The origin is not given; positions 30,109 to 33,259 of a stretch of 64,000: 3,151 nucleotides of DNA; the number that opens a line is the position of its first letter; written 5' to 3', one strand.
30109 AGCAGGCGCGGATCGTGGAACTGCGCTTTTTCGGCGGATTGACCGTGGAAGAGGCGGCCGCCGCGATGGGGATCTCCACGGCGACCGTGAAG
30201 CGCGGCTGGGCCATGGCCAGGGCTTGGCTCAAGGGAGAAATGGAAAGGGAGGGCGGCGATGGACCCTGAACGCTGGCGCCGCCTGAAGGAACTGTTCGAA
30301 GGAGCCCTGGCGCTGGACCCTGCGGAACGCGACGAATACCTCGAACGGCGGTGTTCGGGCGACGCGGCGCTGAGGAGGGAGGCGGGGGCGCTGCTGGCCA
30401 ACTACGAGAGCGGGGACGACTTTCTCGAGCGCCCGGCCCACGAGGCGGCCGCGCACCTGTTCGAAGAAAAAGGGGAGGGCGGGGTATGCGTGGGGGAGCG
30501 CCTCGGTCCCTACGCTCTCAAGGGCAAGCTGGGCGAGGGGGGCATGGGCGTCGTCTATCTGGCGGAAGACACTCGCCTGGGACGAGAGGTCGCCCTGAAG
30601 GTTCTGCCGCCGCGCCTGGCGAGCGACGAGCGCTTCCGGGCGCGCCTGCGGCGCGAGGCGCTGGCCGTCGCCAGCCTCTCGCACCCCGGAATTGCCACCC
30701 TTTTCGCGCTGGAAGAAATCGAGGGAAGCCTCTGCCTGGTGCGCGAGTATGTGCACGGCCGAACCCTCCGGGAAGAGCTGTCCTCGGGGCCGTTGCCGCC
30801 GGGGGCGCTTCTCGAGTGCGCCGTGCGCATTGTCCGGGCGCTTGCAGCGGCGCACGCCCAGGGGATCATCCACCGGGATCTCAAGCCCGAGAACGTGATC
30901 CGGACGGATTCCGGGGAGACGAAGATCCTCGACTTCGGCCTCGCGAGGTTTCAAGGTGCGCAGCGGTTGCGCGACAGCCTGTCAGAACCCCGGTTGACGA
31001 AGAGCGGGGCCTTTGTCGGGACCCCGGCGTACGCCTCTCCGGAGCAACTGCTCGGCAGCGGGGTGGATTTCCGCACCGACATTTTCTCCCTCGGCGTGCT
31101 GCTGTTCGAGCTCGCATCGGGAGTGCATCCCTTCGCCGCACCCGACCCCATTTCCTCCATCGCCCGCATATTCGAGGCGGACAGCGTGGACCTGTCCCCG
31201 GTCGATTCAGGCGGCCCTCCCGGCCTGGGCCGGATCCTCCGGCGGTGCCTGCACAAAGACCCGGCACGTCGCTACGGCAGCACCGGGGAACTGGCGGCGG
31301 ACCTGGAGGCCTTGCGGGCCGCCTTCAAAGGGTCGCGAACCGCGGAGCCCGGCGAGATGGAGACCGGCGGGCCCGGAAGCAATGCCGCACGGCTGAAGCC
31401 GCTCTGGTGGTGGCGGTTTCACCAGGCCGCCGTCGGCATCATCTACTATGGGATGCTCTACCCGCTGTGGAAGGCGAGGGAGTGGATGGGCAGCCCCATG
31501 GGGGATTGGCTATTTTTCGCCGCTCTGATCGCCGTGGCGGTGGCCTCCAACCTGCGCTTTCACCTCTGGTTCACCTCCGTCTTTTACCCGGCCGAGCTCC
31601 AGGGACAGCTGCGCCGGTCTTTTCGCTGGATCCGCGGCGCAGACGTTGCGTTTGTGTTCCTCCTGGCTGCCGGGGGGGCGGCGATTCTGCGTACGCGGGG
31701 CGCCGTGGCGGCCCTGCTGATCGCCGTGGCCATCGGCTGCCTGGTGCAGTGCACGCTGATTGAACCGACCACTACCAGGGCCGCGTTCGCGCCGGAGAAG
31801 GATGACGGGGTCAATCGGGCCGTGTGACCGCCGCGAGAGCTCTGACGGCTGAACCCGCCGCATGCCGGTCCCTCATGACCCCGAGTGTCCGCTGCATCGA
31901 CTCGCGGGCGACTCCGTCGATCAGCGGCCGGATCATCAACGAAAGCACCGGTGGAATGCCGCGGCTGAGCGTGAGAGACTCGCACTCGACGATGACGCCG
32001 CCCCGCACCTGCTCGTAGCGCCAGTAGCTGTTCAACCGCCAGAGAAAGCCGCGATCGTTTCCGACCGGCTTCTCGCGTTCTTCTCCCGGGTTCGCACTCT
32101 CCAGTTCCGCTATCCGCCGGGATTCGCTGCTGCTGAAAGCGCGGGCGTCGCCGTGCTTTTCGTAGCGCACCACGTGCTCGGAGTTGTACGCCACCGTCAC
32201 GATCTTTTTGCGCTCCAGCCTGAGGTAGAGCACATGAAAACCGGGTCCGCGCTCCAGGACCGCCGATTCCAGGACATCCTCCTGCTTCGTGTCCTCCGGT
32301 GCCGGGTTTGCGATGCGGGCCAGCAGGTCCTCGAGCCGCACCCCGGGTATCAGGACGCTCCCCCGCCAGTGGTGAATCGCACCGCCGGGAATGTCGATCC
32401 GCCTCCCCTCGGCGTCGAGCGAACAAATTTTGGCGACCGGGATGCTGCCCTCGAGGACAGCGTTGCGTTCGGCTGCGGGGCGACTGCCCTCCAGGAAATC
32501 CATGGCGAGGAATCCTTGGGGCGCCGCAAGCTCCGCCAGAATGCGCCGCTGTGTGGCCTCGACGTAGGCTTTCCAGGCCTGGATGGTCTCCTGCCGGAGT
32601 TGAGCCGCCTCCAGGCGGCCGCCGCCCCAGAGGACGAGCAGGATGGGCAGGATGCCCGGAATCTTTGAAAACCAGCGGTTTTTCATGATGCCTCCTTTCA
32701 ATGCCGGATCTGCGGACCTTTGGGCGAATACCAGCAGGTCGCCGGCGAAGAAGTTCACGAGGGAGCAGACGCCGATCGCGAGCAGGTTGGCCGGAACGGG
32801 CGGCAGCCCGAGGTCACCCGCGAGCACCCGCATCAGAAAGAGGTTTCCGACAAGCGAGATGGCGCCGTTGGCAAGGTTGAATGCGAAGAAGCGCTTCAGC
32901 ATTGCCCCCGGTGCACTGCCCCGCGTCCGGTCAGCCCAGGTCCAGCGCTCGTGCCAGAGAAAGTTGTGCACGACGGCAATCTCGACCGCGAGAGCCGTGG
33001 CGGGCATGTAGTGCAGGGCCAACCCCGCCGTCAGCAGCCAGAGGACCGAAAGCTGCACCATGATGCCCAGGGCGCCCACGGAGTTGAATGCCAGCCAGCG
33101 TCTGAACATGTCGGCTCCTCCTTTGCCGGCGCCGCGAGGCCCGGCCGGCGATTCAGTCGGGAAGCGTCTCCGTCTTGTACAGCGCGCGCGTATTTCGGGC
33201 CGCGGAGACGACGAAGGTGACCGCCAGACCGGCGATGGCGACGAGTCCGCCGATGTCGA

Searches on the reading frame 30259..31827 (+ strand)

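Call 72: search_protein_families(library=pfam, proteins=[window:30259-31827:+], max_evalue=0.00001)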
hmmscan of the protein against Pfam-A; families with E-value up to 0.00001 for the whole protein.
window:30259-31827:+ (522 aa): 3 families
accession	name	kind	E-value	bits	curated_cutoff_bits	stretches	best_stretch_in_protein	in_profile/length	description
PF00069.31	Pkinase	-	2.2e-45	155.5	31.7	1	85-341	1-254/263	Protein kinase domain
PF07714.23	PK_Tyr_Ser-Thr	-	1e-25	91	23.1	1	87-338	3-248/258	Protein tyrosine and serine/threonine kinase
PF01636.29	APH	-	2.1e-06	28.1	23.2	0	186-230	152-198/239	Phosphotransferase enzyme family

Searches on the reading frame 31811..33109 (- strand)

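Call 72: search_protein_families(library=pfam, proteins=[window:31811-33109:-], max_evalue=0.00001)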
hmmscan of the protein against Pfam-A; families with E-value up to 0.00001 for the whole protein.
window:31811-33109:- (432 aa): 1 family
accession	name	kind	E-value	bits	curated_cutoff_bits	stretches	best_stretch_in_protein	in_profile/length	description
PF04138.20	GtrA_DPMS_TM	-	8e-22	78.1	26.1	1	8-128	2-117/117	GtrA/DPMS, transmembrane domain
